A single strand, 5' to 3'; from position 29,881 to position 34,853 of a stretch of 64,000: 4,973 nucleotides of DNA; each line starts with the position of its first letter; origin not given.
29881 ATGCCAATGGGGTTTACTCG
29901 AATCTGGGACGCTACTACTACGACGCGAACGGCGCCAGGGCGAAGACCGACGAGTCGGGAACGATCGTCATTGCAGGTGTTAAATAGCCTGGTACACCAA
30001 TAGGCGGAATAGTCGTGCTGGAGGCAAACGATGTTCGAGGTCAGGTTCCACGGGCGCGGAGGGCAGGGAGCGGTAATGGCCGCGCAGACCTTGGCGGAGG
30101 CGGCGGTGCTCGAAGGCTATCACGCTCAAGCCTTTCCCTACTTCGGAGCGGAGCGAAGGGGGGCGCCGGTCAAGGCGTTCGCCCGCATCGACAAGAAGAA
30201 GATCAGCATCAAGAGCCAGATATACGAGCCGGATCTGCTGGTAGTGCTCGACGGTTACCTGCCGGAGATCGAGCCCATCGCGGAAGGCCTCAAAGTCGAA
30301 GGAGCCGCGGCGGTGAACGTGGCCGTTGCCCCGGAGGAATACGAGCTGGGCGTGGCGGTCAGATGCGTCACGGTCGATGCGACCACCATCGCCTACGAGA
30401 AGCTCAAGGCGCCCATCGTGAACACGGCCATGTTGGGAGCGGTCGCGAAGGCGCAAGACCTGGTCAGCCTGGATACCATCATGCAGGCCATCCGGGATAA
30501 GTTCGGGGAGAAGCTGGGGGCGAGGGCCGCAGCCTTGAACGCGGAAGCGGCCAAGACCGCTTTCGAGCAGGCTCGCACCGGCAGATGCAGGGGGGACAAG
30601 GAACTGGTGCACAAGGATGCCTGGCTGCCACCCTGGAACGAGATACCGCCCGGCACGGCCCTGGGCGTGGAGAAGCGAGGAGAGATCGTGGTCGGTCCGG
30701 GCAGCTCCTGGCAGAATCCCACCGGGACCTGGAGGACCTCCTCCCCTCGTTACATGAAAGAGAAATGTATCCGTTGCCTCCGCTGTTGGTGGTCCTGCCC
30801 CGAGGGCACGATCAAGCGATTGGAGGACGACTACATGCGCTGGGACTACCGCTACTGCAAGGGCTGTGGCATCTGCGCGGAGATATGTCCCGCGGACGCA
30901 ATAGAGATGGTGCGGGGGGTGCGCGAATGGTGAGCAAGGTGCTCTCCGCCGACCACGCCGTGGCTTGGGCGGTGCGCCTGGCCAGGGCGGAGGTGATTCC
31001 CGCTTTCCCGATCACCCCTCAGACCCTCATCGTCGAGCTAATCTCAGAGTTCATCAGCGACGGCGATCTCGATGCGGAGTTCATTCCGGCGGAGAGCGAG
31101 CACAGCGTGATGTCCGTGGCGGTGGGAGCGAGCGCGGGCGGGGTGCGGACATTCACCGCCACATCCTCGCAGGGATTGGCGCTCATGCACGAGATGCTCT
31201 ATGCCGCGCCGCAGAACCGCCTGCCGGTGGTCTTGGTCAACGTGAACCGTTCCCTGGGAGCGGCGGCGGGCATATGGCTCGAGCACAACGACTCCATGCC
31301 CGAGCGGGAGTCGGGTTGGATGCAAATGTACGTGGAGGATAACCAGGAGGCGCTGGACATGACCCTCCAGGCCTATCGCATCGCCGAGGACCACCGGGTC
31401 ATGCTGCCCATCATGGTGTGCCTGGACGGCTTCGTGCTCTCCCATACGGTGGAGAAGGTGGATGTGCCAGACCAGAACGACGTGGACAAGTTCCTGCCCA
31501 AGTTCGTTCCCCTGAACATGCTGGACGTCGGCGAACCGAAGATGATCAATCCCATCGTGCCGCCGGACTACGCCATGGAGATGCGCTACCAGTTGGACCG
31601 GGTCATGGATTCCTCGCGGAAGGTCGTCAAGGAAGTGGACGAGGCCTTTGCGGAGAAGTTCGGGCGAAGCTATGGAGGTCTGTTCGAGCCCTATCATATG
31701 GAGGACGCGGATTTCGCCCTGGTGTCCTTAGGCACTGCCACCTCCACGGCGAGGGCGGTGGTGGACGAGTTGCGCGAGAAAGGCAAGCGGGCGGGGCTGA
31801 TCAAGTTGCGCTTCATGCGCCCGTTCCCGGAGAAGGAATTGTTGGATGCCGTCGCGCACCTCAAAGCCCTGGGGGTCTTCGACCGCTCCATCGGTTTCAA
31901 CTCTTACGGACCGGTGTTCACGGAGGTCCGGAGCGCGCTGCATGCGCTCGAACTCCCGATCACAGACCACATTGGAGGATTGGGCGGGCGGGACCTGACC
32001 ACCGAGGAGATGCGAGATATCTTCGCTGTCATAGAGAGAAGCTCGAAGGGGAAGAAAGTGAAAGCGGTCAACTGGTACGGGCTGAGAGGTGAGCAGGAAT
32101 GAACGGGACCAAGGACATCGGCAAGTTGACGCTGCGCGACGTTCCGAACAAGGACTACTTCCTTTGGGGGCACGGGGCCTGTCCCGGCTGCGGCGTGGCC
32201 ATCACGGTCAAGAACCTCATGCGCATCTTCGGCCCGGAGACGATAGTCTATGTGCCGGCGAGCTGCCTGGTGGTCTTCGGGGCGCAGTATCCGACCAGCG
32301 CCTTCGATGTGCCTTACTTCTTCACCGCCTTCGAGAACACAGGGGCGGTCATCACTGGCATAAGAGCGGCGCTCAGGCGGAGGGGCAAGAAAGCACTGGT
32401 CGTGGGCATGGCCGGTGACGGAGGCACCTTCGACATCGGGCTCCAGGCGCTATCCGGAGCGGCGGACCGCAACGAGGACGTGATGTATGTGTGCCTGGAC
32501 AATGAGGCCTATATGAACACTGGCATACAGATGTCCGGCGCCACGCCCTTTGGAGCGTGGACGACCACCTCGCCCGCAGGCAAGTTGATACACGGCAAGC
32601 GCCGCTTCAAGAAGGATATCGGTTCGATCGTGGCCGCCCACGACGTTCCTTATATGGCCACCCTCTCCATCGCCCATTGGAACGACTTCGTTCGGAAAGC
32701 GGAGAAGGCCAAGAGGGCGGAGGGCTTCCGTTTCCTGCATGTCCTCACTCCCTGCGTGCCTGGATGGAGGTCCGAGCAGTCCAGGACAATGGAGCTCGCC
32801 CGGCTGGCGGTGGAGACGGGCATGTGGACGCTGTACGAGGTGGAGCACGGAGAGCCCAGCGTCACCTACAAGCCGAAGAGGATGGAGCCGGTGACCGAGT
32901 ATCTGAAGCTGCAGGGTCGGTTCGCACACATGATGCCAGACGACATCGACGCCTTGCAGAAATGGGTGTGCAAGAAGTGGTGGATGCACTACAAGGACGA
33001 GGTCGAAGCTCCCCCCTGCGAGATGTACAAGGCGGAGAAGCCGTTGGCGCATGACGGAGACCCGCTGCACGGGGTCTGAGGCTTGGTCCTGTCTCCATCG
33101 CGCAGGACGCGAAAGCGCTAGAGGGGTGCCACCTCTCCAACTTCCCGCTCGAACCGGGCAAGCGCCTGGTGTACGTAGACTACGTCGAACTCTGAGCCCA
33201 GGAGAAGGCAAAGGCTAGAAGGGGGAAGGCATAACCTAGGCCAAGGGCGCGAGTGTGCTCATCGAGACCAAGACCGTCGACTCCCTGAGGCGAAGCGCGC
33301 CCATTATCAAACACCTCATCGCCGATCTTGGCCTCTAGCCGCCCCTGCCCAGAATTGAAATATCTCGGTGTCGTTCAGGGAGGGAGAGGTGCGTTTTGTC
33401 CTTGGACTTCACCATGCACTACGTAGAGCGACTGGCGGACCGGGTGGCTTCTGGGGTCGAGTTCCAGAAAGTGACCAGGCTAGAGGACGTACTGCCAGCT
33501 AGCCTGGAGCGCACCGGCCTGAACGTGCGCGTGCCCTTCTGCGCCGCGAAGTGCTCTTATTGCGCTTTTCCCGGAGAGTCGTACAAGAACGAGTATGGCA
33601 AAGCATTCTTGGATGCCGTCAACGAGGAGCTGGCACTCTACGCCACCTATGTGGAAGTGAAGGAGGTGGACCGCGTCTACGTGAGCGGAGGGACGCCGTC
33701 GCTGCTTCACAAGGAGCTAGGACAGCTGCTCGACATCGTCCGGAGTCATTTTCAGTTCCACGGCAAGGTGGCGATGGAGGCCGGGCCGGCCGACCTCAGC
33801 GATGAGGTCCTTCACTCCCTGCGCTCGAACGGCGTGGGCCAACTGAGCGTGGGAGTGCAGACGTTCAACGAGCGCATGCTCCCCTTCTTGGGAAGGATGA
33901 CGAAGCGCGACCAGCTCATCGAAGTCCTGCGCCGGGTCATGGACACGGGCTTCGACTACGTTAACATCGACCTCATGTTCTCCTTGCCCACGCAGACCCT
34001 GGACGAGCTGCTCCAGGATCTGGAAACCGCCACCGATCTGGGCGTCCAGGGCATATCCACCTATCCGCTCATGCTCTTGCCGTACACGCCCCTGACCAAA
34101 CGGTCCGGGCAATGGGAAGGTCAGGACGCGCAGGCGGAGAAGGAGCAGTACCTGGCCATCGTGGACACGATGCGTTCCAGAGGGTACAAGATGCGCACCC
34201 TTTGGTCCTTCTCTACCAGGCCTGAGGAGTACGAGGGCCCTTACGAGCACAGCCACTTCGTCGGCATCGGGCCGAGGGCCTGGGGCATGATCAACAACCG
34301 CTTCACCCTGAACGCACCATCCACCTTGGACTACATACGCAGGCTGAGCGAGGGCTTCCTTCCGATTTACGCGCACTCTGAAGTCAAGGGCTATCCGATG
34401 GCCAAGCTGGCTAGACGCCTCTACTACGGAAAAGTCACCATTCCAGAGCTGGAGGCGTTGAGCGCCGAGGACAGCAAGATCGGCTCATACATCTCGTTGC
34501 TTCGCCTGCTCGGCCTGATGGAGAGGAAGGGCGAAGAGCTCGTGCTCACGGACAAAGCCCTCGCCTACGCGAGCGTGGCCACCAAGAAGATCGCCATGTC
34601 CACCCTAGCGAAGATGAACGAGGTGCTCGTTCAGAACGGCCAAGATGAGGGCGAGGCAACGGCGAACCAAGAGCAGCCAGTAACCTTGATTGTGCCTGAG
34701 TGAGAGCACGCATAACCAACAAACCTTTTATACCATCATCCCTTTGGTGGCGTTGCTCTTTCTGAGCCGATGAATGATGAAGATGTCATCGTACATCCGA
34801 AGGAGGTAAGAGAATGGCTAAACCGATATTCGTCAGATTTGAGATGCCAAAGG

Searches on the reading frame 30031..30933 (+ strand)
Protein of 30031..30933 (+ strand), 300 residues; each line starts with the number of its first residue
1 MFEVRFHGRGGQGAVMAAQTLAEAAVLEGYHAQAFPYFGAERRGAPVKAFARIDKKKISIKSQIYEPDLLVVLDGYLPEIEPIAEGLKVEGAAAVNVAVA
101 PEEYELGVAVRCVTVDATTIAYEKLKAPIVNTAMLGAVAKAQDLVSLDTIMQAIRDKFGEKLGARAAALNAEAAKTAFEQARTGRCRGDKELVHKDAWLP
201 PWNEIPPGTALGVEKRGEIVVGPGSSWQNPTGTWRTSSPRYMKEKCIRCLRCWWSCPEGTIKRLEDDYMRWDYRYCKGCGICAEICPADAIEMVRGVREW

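Call 8: search_protein_families(library=pfam, proteins=[window:30031-30933:+])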
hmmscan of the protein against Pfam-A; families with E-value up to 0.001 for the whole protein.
window:30031-30933:+ (300 aa): 10 families
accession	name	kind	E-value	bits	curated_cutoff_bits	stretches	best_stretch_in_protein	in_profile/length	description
PF01558.24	POR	-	2.5e-34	119.4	27.4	1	10-179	1-173/173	Pyruvate ferredoxin/flavodoxin oxidoreductase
PF00037.32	Fer4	-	5.2e-13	48.6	21.1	2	270-292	2-24/24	4Fe-4S binding domain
PF14697.11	Fer4_21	-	1.1e-10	41.9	35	1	243-293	5-59/59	4Fe-4S dicluster domain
PF12837.12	Fer4_6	-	1.2e-10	41.3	25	2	269-291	2-24/24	4Fe-4S binding domain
PF13237.11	Fer4_10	-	5.4e-08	33.1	25.5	1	240-287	3-53/53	4Fe-4S dicluster domain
PF12838.12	Fer4_7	-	1.5e-06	29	27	1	245-290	1-52/52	4Fe-4S dicluster domain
PF13187.11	Fer4_9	-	2.5e-06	27.8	27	1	245-291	1-52/52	4Fe-4S dicluster domain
PF13484.11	Fer4_16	-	3.4e-06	28.2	30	0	276-294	2-20/66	4Fe-4S double cluster binding domain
PF25160.1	LdpA_Fe-S-bd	-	4.4e-06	26.8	27.6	0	275-294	27-46/49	LdpA Fe-S cluster-binding domain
PF12797.12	Fer4_2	-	5e-06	26.6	24.5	0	268-288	2-22/22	4Fe-4S binding domain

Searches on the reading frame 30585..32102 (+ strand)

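Call 8: search_protein_families(library=pfam, proteins=[window:30585-32102:+])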
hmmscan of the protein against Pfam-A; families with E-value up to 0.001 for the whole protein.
window:30585-32102:+ (505 aa): 3 families
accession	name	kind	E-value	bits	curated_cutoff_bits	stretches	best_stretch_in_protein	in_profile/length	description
PF01855.24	POR_N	-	2.2e-68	230.9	27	1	130-352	3-230/231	Pyruvate flavodoxin/ferredoxin oxidoreductase, thiamine diP-bdg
PF17147.9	PFOR_II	-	4.4e-26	91.6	27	1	375-476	1-102/102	Pyruvate:ferredoxin oxidoreductase core domain II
PF02780.25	Transketolase_C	-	1.1e-05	25.7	25.9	1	373-433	8-68/124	Transketolase, C-terminal domain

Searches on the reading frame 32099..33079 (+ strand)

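Call 8: search_protein_families(library=pfam, proteins=[window:32099-33079:+])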
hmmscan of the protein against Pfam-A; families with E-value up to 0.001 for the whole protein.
window:32099-33079:+ (326 aa): 1 family
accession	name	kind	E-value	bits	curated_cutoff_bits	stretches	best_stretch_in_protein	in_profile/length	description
PF02775.26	TPP_enzyme_C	-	6e-19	68.8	21.9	1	56-215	4-151/151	Thiamine pyrophosphate enzyme, C-terminal TPP binding domain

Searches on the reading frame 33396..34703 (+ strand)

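Call 8: search_protein_families(library=pfam, proteins=[window:33396-34703:+])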
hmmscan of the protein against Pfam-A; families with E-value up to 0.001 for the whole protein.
window:33396-34703:+ (435 aa): 1 family
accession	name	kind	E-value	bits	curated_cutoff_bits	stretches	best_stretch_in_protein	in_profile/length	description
PF04055.27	Radical_SAM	-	3.3e-20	73.4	29.5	1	46-210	4-164/166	Radical SAM superfamily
